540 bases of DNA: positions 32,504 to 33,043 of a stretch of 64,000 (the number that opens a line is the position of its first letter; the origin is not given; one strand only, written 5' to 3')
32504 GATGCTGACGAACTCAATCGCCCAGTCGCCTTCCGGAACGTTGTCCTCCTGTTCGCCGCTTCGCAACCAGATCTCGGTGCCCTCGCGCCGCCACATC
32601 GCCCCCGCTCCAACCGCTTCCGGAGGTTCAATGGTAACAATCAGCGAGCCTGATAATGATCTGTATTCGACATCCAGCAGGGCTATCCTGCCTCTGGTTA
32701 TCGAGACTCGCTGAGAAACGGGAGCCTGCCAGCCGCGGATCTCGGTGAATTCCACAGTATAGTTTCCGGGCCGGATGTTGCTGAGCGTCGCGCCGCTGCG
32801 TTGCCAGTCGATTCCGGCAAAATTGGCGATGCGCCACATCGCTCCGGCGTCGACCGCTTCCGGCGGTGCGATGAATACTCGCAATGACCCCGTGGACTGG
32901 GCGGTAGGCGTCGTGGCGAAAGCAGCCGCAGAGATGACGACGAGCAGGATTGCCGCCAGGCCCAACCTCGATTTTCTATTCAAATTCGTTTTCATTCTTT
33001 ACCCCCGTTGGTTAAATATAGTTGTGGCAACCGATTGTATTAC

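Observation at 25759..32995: Linked CarboxypepD_reg-TPR, VWA-like and GWxTD-TPR genes convergent with a seven-repeat PEGA-like surface protein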

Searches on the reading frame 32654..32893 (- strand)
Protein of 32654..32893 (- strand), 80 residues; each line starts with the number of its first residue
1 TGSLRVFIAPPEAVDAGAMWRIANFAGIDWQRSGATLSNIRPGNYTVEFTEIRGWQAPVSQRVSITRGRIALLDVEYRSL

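Call 36: search_solved_structures(query=A2, max_evalue=10)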
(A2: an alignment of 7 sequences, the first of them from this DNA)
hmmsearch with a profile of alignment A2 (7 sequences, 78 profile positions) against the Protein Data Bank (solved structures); distinct sequences matched with E-value up to 10: 4.
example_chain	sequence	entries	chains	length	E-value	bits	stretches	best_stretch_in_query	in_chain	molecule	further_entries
5i3e_A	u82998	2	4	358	0.24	14.4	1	15-64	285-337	Putative deoxyribonuclease-2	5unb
6smg_D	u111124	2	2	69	0.25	14.4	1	29-58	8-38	Capsid protein VP4 | Coxsackievirus VP4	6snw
6acu_D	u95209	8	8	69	0.31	14.1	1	29-58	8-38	VP4 | Capsid protein VP4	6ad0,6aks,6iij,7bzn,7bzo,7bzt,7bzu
7ane_ao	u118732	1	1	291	1.3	12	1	16-61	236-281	mS61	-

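Call 55: search_protein_families(library=pfam, proteins=[window:32654-32893:-], max_evalue=10)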
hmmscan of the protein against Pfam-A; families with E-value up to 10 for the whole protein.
seq(80 aa): 2 families
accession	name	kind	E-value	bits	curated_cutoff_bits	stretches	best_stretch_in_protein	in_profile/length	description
PF10983.13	DUF2793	-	0.00063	20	27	1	8-61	22-74/87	Protein of unknown function (DUF2793)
PF00629.30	MAM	-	0.081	13.2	26.4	1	2-54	87-138/158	MAM domain, meprin/A5/mu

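Call 66: search_protein_representatives(alignment_id=A2)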
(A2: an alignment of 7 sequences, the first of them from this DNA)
Query: 7 sequences, 78 profile positions. Proteins with E-value up to 0.001 (for the whole library): 5142; up to 1e-10: 3348; up to 1e-30: 1044. The best 150 are listed.
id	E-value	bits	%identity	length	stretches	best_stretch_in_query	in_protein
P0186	0.0e+00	1377.8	-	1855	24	1-75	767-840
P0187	0.0e+00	1289.0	-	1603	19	2-78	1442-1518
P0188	0.0e+00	1020.6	-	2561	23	2-77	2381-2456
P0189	0.0e+00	985.7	-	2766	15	2-73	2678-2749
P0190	1.6e-280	921.8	-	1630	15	2-77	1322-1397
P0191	1.5e-262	864.3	-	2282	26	2-76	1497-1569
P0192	3.6e-258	850.2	-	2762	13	1-76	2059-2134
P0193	2.9e-251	828.1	-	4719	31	5-63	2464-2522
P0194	9.2e-247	813.7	-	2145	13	1-75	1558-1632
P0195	1.9e-246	812.6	-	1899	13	1-77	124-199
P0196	3.4e-245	808.6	-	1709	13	1-77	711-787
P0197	1.0e-240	794.3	-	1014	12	2-76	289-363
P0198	6.5e-239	788.5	-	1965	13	2-77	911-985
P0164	1.3e-233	771.5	-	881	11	1-76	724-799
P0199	5.3e-232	766.4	-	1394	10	1-78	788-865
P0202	5.5e-217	718.2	-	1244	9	2-78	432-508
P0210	9.3e-188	624.6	-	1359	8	1-77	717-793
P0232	2.4e-156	523.9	-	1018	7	1-78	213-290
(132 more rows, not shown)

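Call 67: search_protein_families(library=pfam, proteins=[P0186, P0190, P0197, P0199, P0202, P0210, P0232], max_evalue=0.001)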
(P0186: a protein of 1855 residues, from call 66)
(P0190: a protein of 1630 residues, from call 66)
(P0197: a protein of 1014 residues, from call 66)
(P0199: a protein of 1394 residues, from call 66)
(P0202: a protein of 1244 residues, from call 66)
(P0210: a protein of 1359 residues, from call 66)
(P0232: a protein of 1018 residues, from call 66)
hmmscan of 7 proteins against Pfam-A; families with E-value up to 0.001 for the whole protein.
P0186 (1855 aa): 2 families
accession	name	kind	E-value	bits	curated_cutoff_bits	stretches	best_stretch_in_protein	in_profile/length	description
PF07374.17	DUF1492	-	2.6e-05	24.7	21.5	0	709-767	10-71/100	Protein of unknown function (DUF1492)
PF06536.16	Av_adeno_fibre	-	6.9e-05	23.1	22.7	0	150-170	27-47/56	Avian adenovirus fibre, N-terminal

P0190 (1630 aa): 1 family
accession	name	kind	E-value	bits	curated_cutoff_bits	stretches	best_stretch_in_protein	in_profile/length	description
PF05048.19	NosD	-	9.8e-06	25.6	23.6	1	199-329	70-182/212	Periplasmic copper-binding protein (NosD)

P0197 (1014 aa): 1 family
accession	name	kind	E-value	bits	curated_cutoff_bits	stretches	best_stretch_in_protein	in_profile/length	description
PF10643.14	Cytochrome-c551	-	1.8e-07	31.4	27.1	0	820-873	96-148/216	Photosystem P840 reaction-centre cytochrome c-551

P0199 (1394 aa): 4 families
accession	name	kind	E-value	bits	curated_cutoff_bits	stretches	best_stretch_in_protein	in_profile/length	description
PF04151.21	PPC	-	2.7e-07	31.8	25.9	1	465-532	3-70/70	Bacterial pre-peptidase C-terminal domain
PF00404.24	Dockerin_1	-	4.3e-07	30.5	22.9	1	1336-1387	2-52/57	Dockerin type I domain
PF10643.14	Cytochrome-c551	-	0.0001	22.4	27.1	0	678-718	94-134/216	Photosystem P840 reaction-centre cytochrome c-551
PF22832.1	PsaO_TMD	-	0.00033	21.5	27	0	597-625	11-39/91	PsaO transmembrane domain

P0202 (1244 aa): 2 families
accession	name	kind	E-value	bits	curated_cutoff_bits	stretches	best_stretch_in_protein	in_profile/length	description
PF03160.20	Calx-beta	-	1e-39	135.7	27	2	86-197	6-119/119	Calx-beta domain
PF02303.23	Phage_DNA_bind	-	0.00024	21.8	25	0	569-597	41-69/82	Helix-destabilising protein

P0210 (1359 aa): 1 family
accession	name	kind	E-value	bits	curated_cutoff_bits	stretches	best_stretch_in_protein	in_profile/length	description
PF00082.27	Peptidase_S8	-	2.5e-41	142.3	21.8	2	252-423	2-159/288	Subtilase family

P0232 (1018 aa): 4 families
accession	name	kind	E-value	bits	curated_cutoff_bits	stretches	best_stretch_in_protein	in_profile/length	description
PF00963.24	Cohesin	-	2.9e-17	63.6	24.1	1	607-721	2-118/139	Cohesin domain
PF00404.24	Dockerin_1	-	1.1e-06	29.2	22.9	1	517-570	1-54/57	Dockerin type I domain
PF06536.16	Av_adeno_fibre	-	0.00016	21.9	22.7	0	825-846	26-47/56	Avian adenovirus fibre, N-terminal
PF04213.18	HtaA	-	0.00067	20.7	24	0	15-135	30-156/164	Htaa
